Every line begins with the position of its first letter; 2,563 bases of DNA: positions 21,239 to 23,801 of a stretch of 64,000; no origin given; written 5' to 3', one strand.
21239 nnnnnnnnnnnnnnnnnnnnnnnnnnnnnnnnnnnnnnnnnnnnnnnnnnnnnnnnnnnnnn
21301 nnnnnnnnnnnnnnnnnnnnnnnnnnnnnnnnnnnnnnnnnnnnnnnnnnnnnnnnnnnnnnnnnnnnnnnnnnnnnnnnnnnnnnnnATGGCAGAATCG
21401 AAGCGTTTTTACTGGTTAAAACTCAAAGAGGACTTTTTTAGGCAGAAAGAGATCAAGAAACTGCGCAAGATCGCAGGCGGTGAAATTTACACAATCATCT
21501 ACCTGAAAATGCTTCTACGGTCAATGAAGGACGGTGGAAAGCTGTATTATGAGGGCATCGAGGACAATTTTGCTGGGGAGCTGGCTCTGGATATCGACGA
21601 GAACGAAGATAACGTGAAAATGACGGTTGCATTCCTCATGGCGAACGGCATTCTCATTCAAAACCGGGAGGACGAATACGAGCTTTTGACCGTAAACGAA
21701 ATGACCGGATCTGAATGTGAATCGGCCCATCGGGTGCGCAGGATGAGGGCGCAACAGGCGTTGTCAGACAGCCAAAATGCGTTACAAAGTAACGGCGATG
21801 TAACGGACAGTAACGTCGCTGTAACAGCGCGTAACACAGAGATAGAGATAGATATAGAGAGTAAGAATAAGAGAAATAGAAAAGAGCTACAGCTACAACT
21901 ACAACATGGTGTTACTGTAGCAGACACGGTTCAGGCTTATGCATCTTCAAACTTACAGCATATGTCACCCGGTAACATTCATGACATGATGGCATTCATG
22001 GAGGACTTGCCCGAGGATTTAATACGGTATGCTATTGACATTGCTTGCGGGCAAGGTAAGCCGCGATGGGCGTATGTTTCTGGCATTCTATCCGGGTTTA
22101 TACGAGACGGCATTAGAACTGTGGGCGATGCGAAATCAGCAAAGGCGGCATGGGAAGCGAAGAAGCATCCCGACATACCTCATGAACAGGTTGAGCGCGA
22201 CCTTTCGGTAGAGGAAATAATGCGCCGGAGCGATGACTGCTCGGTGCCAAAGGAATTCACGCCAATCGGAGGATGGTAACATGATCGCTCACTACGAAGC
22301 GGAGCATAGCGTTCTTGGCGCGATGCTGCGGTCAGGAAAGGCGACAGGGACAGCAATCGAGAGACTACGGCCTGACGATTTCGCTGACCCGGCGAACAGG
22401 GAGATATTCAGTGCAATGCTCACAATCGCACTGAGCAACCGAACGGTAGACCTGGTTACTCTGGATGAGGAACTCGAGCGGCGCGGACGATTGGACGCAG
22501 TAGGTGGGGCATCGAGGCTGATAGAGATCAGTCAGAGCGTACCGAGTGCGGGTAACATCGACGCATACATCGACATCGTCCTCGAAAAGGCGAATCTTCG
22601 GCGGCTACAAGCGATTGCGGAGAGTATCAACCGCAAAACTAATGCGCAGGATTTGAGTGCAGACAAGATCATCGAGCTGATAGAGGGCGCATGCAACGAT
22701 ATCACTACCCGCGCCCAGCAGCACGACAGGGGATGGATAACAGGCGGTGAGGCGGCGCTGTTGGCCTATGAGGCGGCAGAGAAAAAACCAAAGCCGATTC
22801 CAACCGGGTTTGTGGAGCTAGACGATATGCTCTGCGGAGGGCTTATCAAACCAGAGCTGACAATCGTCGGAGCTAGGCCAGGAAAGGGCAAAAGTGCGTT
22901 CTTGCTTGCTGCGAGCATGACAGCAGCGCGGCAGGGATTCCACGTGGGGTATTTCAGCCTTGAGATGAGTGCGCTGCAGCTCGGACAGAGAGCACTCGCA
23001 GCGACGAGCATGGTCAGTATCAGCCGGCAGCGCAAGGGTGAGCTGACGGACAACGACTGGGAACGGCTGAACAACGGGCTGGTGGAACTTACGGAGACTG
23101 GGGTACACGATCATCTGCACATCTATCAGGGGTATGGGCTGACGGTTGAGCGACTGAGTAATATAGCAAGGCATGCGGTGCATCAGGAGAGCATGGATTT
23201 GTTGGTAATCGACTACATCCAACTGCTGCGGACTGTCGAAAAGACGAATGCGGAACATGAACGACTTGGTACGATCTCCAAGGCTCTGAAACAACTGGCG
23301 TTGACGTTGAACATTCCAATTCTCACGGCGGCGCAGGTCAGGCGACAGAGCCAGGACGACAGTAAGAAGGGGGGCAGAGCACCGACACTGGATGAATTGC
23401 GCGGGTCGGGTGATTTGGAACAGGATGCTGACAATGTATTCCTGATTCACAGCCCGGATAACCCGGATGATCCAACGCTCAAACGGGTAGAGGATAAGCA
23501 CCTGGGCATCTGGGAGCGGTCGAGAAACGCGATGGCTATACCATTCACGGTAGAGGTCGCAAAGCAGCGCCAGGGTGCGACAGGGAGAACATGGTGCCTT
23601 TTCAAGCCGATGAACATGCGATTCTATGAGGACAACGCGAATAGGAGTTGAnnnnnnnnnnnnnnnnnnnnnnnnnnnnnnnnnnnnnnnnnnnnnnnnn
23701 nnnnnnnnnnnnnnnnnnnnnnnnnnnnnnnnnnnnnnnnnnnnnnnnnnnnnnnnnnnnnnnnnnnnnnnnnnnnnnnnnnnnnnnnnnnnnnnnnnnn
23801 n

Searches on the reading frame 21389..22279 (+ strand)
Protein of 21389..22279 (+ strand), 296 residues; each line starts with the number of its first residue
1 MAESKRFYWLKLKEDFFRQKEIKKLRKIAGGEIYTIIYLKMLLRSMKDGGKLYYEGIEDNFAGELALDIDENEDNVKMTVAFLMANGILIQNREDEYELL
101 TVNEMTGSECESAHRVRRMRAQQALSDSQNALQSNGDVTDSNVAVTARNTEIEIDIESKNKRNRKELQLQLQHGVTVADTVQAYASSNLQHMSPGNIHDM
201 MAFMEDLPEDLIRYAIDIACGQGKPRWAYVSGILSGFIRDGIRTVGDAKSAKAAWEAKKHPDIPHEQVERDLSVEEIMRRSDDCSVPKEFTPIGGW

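Call 78: search_protein_families(library=pfam, proteins=[window:21389-22279:+], max_evalue=0.001)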
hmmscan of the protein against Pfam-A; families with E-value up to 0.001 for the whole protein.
window:21389-22279:+ (296 aa): 2 families
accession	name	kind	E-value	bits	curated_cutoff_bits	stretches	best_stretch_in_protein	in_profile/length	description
PF09681.16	Phage_rep_org_N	-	3.5e-17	63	23.3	1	9-123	1-117/121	N-terminal phage replisome organiser (Phage_rep_org_N)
PF07261.16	DnaB_2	-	4.2e-10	39.6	22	1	191-250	11-72/74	Replication initiation and membrane attachment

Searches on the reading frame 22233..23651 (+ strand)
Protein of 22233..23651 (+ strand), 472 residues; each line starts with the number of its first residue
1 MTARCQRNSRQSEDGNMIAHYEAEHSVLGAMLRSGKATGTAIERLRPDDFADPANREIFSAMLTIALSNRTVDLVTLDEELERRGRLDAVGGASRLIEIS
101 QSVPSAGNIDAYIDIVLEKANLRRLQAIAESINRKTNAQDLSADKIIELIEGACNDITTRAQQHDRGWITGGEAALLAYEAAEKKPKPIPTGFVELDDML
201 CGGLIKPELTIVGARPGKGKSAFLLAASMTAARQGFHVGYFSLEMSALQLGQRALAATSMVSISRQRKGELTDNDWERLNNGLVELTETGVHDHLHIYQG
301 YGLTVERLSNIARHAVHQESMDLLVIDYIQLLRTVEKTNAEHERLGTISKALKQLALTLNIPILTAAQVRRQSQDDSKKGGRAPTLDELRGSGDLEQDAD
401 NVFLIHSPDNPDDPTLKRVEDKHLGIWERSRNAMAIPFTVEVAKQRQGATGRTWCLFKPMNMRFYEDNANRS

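Call 78: search_protein_families(library=pfam, proteins=[window:22233-23651:+], max_evalue=0.001)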
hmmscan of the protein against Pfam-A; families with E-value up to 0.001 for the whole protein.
window:22233-23651:+ (472 aa): 4 families
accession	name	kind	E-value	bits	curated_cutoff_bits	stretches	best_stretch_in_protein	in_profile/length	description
PF03796.21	DnaB_C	-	2.9e-56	191.1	27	1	189-465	2-254/255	DnaB-like helicase C terminal domain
PF00772.26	DnaB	-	8.8e-28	96.8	23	1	20-118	5-103/103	DnaB-like helicase N terminal domain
PF13481.12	AAA_25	-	4.7e-06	26.8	27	1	200-373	25-194/195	AAA domain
PF06745.19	ATPase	-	1.3e-05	25.1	26.6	1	189-358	1-157/231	KaiC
